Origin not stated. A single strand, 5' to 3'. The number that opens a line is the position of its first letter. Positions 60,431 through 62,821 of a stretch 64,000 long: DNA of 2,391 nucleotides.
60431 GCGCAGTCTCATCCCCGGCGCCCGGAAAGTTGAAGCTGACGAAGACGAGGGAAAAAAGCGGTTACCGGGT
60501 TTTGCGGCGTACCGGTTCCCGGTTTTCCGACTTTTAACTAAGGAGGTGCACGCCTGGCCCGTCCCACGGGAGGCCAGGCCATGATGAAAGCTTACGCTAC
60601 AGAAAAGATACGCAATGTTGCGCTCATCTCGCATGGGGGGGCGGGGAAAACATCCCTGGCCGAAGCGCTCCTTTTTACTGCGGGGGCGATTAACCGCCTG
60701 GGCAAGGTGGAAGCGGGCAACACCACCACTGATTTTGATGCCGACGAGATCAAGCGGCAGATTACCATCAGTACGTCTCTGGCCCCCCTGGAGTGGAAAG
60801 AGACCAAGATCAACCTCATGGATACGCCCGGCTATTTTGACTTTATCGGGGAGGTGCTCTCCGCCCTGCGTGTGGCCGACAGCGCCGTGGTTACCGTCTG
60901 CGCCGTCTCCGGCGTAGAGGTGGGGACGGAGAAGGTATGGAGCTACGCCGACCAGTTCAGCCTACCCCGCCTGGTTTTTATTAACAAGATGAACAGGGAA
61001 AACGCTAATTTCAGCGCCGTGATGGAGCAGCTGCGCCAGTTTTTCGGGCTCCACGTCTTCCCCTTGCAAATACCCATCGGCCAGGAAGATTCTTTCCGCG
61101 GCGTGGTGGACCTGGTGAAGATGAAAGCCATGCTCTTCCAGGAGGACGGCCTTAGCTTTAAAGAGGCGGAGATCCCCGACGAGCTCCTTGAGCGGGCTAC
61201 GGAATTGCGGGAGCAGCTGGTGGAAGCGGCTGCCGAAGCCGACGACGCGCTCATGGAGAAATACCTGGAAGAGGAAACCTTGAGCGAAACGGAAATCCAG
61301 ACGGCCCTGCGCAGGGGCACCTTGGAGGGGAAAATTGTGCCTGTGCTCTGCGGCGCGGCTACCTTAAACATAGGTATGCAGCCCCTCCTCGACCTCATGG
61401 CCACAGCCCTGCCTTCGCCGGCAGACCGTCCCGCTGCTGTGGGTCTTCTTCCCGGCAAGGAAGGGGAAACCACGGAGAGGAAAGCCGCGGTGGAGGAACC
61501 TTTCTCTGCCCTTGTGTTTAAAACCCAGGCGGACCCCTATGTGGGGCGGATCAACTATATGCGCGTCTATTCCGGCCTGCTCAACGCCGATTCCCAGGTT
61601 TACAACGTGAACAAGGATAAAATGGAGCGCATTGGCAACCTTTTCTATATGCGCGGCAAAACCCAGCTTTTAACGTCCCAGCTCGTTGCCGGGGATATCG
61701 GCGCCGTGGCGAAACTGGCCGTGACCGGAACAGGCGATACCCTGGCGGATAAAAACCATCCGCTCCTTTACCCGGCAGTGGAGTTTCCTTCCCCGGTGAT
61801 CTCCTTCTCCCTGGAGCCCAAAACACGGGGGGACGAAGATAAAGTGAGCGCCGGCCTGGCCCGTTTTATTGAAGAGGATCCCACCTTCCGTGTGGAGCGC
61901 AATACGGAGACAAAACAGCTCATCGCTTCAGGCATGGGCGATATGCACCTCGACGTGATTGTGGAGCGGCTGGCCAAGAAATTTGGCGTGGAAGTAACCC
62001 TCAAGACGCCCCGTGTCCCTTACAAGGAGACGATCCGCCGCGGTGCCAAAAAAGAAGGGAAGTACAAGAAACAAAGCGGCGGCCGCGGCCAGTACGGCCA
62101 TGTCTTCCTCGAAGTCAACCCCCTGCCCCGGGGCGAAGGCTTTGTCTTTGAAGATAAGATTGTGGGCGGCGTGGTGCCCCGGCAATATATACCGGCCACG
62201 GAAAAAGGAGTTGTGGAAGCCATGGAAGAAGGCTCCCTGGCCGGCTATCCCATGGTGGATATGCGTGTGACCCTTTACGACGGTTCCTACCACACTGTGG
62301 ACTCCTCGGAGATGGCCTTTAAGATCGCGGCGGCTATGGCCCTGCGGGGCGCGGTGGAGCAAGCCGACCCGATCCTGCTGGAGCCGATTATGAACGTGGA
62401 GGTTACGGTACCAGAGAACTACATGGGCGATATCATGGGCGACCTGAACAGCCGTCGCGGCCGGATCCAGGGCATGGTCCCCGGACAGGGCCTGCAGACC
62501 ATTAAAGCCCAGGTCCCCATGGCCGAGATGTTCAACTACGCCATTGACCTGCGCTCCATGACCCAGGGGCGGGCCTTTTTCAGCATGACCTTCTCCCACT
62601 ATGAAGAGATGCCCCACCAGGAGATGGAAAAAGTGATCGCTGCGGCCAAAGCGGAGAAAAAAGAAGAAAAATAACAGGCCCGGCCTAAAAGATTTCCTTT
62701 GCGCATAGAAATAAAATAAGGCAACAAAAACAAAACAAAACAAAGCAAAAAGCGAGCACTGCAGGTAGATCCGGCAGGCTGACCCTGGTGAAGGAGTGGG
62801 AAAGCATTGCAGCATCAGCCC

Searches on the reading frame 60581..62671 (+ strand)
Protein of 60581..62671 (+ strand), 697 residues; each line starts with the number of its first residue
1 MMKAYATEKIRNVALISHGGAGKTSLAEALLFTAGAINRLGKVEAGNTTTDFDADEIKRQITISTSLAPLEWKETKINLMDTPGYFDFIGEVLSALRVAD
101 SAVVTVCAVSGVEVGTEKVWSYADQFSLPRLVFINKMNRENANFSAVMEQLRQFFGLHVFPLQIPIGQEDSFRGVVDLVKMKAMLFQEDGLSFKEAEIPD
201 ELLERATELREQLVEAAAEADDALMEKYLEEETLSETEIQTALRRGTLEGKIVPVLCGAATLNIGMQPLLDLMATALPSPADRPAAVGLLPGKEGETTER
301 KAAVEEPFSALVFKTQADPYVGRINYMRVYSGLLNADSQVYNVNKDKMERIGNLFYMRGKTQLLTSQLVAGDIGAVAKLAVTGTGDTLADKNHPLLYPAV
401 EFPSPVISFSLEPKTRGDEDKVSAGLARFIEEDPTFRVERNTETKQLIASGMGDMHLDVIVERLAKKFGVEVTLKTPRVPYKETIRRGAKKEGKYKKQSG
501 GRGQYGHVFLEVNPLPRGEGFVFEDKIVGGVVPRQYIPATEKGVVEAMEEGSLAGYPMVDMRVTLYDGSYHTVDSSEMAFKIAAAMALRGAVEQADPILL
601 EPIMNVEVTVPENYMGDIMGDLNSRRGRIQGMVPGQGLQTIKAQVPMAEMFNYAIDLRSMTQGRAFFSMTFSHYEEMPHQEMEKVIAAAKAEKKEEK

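Call 48: find_homologous_proteins(query=window:60581-62671:+, max_evalue=1e-50)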
Query window:60581-62671:+ (697 aa): 8000 proteins with E <= 1e-50 among 8000 candidates; the best 120 are listed.
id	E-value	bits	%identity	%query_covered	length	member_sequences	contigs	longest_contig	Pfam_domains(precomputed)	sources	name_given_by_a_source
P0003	0.0e+0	1541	100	100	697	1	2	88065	PF00679.31,PF14492.13,PF00009.34,PF03764.25,PF03144.32,PF22042.3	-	-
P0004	0.0e+0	1405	90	98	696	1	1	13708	PF00679.31,PF14492.13,PF00009.34,PF03764.25,PF03144.32,PF22042.3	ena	-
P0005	0.0e+0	1398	90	98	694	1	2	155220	PF00679.31,PF14492.13,PF00009.34,PF03764.25,PF03144.32,PF22042.3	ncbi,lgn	ncbi:MAG: elongation factor G [Bacillota bacterium]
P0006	0.0e+0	1327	84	98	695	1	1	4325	PF00679.31,PF14492.13,PF00009.34,PF03764.25,PF03144.32,PF22042.3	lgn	-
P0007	0.0e+0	1323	85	98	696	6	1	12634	PF00679.31,PF14492.13,PF00009.34,PF03764.25,PF03144.32,PF22042.3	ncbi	-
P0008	0.0e+0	1320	84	100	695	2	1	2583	PF00679.31,PF14492.13,PF00009.34,PF03764.25,PF03144.32,PF22042.3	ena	-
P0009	0.0e+0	1318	84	98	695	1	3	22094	PF00679.31,PF14492.13,PF00009.34,PF03764.25,PF03144.32,PF22042.3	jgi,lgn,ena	-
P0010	0.0e+0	1318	84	98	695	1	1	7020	PF00679.31,PF14492.13,PF00009.34,PF03764.25,PF03144.32,PF22042.3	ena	-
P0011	0.0e+0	1314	84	98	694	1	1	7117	PF00679.31,PF14492.13,PF00009.34,PF03764.25,PF03144.32,PF22042.3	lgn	-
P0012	0.0e+0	1306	83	100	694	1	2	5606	PF00679.31,PF14492.13,PF00009.34,PF03764.25,PF03144.32,PF22042.3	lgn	-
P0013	0.0e+0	1250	79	97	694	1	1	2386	PF00679.31,PF14492.13,PF00009.34,PF03764.25,PF16658.12,PF03144.32,PF22042.3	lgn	-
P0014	0.0e+0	1249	78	98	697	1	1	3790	PF00679.31,PF14492.13,PF00009.34,PF03764.25,PF16658.12,PF03144.32,PF22042.3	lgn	-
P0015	0.0e+0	1248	79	97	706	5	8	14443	PF00679.31,PF14492.13,PF00009.34,PF03764.25,PF16658.12,PF03144.32,PF22042.3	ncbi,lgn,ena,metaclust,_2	metaclust:\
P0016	0.0e+0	1244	78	99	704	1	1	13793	PF00679.31,PF14492.13,PF00009.34,PF03764.25,PF03144.32,PF22042.3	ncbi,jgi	jgi:elongation factor G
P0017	0.0e+0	1243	78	97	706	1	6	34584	PF00679.31,PF14492.13,PF00009.34,PF03764.25,PF16658.12,PF03144.32,PF22042.3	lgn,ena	-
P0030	0.0e+0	1234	78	97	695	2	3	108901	PF00679.31,PF14492.13,PF00009.34,PF03764.25,PF03144.32,PF22042.3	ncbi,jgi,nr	ncbi:MAG: elongation factor G [Dethiobacter sp.]|jgi:elongation factor G|nr:MAG: elongation factor G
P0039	0.0e+0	1203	76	99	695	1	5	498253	PF00679.31,PF14492.13,PF00009.34,PF03764.25,PF03144.32,PF22042.3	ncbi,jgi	ncbi:MAG: elongation factor G [Dethiobacteria bacterium]|jgi:elongation factor G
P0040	0.0e+0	1196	75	98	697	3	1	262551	PF00679.31,PF14492.13,PF00009.34,PF03764.25,PF03144.32,PF22042.3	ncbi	-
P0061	0.0e+0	1159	72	100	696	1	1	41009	PF00679.31,PF14492.13,PF00009.34,PF03764.25,PF16658.12,PF03144.32,PF22042.3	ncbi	-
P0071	0.0e+0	1069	68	98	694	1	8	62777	PF00679.31,PF14492.13,PF00009.34,PF03764.25,PF16658.12,PF03144.32,PF22042.3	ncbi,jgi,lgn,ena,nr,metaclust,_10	ncbi:MAG: elongation factor G [Firmicutes bacterium]|jgi:elongation factor G|nr:elongation factor G 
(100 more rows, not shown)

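Call 49: find_encoding_contigs(protein=P0005, flank=1000, max_places=1)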
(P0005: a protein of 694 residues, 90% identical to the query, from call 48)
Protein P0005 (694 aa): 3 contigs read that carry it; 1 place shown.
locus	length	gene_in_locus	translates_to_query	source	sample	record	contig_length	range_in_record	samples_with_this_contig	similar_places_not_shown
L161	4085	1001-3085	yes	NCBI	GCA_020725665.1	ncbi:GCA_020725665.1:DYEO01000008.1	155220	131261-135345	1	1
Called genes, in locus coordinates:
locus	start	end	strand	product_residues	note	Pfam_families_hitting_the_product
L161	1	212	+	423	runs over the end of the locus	PF00330:Aconitase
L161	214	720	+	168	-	PF00694:Aconitase_C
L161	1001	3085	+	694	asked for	PF00009:GTP_EFTU, PF03144:GTP_EFTU_D2, PF22042:EF-G_D2, PF14492:EFG_III, PF03764:EFG_IV, PF00679:EFG_C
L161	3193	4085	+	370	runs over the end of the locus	PF01820:Dala_Dala_lig_N, PF02222:ATP-grasp, PF07478:Dala_Dala_lig_C, PF02786:CPSase_L_D2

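Call 50: find_encoding_contigs(protein=P0009, flank=1000, max_places=1)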
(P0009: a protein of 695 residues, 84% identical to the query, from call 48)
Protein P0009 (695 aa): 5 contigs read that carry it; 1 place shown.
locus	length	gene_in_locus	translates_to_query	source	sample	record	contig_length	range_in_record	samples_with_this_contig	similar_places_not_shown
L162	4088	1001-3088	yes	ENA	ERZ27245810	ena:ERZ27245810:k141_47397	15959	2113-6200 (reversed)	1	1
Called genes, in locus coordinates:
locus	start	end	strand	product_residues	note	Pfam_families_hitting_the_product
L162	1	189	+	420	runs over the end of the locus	PF00330:Aconitase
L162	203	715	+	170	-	PF00694:Aconitase_C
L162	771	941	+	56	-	PF21349:RUBY_RBDX (weak)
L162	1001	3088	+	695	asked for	PF00009:GTP_EFTU, PF22042:EF-G_D2, PF03144:GTP_EFTU_D2, PF14492:EFG_III, PF03764:EFG_IV, PF00679:EFG_C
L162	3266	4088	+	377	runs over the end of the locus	PF01820:Dala_Dala_lig_N, PF02222:ATP-grasp, PF07478:Dala_Dala_lig_C, PF02786:CPSase_L_D2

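Call 51: find_encoding_contigs(protein=P0016, flank=1000, max_places=1)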
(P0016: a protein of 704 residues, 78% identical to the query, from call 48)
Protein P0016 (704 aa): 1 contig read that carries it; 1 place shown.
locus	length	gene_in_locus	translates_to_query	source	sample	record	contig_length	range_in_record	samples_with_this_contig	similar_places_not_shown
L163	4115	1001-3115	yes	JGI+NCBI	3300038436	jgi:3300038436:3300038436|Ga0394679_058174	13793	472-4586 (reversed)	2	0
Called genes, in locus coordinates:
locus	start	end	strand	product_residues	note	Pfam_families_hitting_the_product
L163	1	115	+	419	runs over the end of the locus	PF00330:Aconitase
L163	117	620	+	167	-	PF00694:Aconitase_C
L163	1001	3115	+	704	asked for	PF00009:GTP_EFTU, PF03144:GTP_EFTU_D2, PF22042:EF-G_D2, PF14492:EFG_III, PF03764:EFG_IV, PF00679:EFG_C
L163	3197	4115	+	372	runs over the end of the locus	PF01820:Dala_Dala_lig_N, PF02222:ATP-grasp (weak), PF07478:Dala_Dala_lig_C, PF02786:CPSase_L_D2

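Call 52: find_encoding_contigs(protein=P0030, flank=1000, max_places=1)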
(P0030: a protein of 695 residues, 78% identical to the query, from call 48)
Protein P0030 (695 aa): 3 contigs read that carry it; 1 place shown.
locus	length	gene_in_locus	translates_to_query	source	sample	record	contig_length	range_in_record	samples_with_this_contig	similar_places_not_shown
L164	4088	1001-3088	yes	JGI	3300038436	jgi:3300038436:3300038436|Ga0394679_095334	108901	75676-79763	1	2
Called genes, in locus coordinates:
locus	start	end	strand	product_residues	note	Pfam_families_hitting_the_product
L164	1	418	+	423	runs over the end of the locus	PF00330:Aconitase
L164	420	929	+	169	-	PF00694:Aconitase_C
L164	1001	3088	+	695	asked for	PF00009:GTP_EFTU, PF03144:GTP_EFTU_D2, PF22042:EF-G_D2, PF14492:EFG_III, PF03764:EFG_IV, PF00679:EFG_C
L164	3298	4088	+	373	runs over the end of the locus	PF01820:Dala_Dala_lig_N, PF02222:ATP-grasp, PF07478:Dala_Dala_lig_C, PF02786:CPSase_L_D2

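Call 54: find_encoding_contigs(protein=P0040, flank=10000, max_places=1)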
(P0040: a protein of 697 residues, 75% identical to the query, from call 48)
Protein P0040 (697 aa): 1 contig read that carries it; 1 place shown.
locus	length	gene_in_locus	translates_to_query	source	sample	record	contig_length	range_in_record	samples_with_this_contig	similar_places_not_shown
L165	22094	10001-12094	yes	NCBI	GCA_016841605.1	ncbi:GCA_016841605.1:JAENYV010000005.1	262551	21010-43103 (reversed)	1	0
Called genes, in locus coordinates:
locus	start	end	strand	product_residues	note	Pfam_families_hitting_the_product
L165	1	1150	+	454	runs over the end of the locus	PF00890:FAD_binding_2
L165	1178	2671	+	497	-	PF00682:HMGL-like, PF02436:PYC_OADA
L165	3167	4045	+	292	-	PF01063:Aminotran_4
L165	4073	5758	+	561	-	PF00920:ILVD_EDD_N, PF24877:ILV_EDD_C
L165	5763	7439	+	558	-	PF02776:TPP_enzyme_N, PF00205:TPP_enzyme_M, PF02775:TPP_enzyme_C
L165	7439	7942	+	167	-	PF01842:ACT, PF22629:ACT_AHAS_ss, PF13710:ACT_5, PF10369:ALS_ss_C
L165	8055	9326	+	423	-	PF00330:Aconitase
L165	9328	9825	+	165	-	PF00694:Aconitase_C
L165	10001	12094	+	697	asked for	PF00009:GTP_EFTU, PF03144:GTP_EFTU_D2, PF22042:EF-G_D2, PF14492:EFG_III, PF03764:EFG_IV, PF00679:EFG_C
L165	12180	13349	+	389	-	PF01820:Dala_Dala_lig_N, PF02222:ATP-grasp (weak), PF07478:Dala_Dala_lig_C, PF02786:CPSase_L_D2 (weak)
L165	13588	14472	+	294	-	PF01680:SOR_SNZ, PF05690:ThiG (faint)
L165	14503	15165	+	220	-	PF07685:GATase_3, PF01174:SNO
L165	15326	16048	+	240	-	PF09986:DUF2225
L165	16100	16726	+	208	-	PF03167:UDG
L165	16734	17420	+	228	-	PF00072:Response_reg, PF23198:PDE8A_N (weak), PF00486:Trans_reg_C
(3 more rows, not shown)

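Call 55: find_encoding_contigs(protein=P0039, flank=10000, max_places=1)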
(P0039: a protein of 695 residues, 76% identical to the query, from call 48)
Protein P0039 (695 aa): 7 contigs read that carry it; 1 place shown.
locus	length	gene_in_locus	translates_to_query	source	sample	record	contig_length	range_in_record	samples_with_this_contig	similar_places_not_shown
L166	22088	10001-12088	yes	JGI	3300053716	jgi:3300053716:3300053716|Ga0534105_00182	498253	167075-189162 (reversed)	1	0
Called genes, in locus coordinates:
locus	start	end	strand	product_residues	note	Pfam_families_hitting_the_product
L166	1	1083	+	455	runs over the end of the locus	PF00890:FAD_binding_2 (weak), PF01266:DAO (weak), PF00890:FAD_binding_2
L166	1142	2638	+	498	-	PF00682:HMGL-like, PF02436:PYC_OADA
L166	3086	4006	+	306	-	PF01063:Aminotran_4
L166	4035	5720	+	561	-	PF00920:ILVD_EDD_N, PF24877:ILV_EDD_C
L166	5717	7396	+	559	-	PF02776:TPP_enzyme_N, PF00205:TPP_enzyme_M, PF02775:TPP_enzyme_C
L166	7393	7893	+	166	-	PF01842:ACT, PF13291:ACT_4 (faint), PF22629:ACT_AHAS_ss, PF13710:ACT_5, PF10369:ALS_ss_C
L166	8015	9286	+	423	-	PF00330:Aconitase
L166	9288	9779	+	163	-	PF00694:Aconitase_C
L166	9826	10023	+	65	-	-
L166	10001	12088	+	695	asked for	PF00009:GTP_EFTU, PF03144:GTP_EFTU_D2, PF22042:EF-G_D2, PF14492:EFG_III, PF03764:EFG_IV, PF00679:EFG_C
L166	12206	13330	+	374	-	PF01820:Dala_Dala_lig_N, PF02222:ATP-grasp (weak), PF07478:Dala_Dala_lig_C, PF02786:CPSase_L_D2 (weak)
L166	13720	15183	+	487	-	PF05598:DUF772, PF01609:DDE_Tnp_1, PF13751:DDE_Tnp_1_6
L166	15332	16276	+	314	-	PF01680:SOR_SNZ, PF05690:ThiG (faint)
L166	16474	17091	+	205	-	PF03167:UDG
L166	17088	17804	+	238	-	PF00072:Response_reg, PF00486:Trans_reg_C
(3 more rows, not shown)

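Call 56: find_encoding_contigs(protein=P0061, flank=10000, max_places=1)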
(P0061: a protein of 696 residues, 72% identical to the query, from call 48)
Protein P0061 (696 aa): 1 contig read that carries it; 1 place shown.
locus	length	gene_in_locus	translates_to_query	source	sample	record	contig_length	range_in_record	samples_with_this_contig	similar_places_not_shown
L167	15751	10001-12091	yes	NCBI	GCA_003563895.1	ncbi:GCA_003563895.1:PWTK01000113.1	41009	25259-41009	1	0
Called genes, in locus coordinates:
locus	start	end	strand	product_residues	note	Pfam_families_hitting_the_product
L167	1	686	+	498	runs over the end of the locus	PF00682:HMGL-like, PF02436:PYC_OADA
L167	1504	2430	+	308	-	PF01063:Aminotran_4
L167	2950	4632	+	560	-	PF00920:ILVD_EDD_N, PF24877:ILV_EDD_C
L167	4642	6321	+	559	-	PF02776:TPP_enzyme_N, PF00205:TPP_enzyme_M, PF02775:TPP_enzyme_C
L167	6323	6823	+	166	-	PF01842:ACT, PF13291:ACT_4 (weak), PF22629:ACT_AHAS_ss, PF13710:ACT_5, PF10369:ALS_ss_C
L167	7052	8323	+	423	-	PF00330:Aconitase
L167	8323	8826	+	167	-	PF00694:Aconitase_C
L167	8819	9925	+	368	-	PF00180:Iso_dh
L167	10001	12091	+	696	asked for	PF00009:GTP_EFTU, PF03144:GTP_EFTU_D2, PF22042:EF-G_D2, PF14492:EFG_III, PF16658:RF3_C (faint), PF03764:EFG_IV, PF00679:EFG_C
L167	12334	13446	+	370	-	PF01820:Dala_Dala_lig_N, PF02222:ATP-grasp, PF07478:Dala_Dala_lig_C, PF02786:CPSase_L_D2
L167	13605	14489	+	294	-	PF01680:SOR_SNZ, PF05690:ThiG (weak)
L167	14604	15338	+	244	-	PF01174:SNO, PF07685:GATase_3 (weak)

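Call 68: find_encoding_contigs(protein=P0071, flank=600, max_places=3)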
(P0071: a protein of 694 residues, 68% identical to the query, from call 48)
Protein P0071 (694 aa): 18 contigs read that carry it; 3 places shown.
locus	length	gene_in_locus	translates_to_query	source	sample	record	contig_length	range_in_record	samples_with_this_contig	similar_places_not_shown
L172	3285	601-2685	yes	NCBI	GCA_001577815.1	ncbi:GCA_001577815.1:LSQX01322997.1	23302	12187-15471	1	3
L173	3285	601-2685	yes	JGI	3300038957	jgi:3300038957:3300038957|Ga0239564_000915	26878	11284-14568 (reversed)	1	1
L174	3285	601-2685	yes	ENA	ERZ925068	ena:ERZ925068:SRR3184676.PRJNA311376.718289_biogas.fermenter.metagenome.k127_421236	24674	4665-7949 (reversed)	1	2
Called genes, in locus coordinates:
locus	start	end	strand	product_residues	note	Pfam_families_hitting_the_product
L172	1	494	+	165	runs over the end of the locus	PF00694:Aconitase_C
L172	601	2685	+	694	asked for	PF00009:GTP_EFTU, PF03144:GTP_EFTU_D2, PF22042:EF-G_D2, PF14492:EFG_III, PF16658:RF3_C (faint), PF03764:EFG_IV, PF00679:EFG_C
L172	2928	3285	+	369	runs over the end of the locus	PF02388:FemAB, PF13480:Acetyltransf_6, PF02388:FemAB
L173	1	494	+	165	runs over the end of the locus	PF00694:Aconitase_C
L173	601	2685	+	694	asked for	PF00009:GTP_EFTU, PF03144:GTP_EFTU_D2, PF22042:EF-G_D2, PF14492:EFG_III, PF16658:RF3_C (faint), PF03764:EFG_IV, PF00679:EFG_C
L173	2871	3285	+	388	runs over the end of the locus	PF02388:FemAB, PF13480:Acetyltransf_6, PF02388:FemAB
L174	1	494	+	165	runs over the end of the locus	PF00694:Aconitase_C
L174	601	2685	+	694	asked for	PF00009:GTP_EFTU, PF03144:GTP_EFTU_D2, PF22042:EF-G_D2, PF14492:EFG_III, PF16658:RF3_C (faint), PF03764:EFG_IV, PF00679:EFG_C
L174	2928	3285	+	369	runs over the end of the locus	PF02388:FemAB, PF13480:Acetyltransf_6, PF02388:FemAB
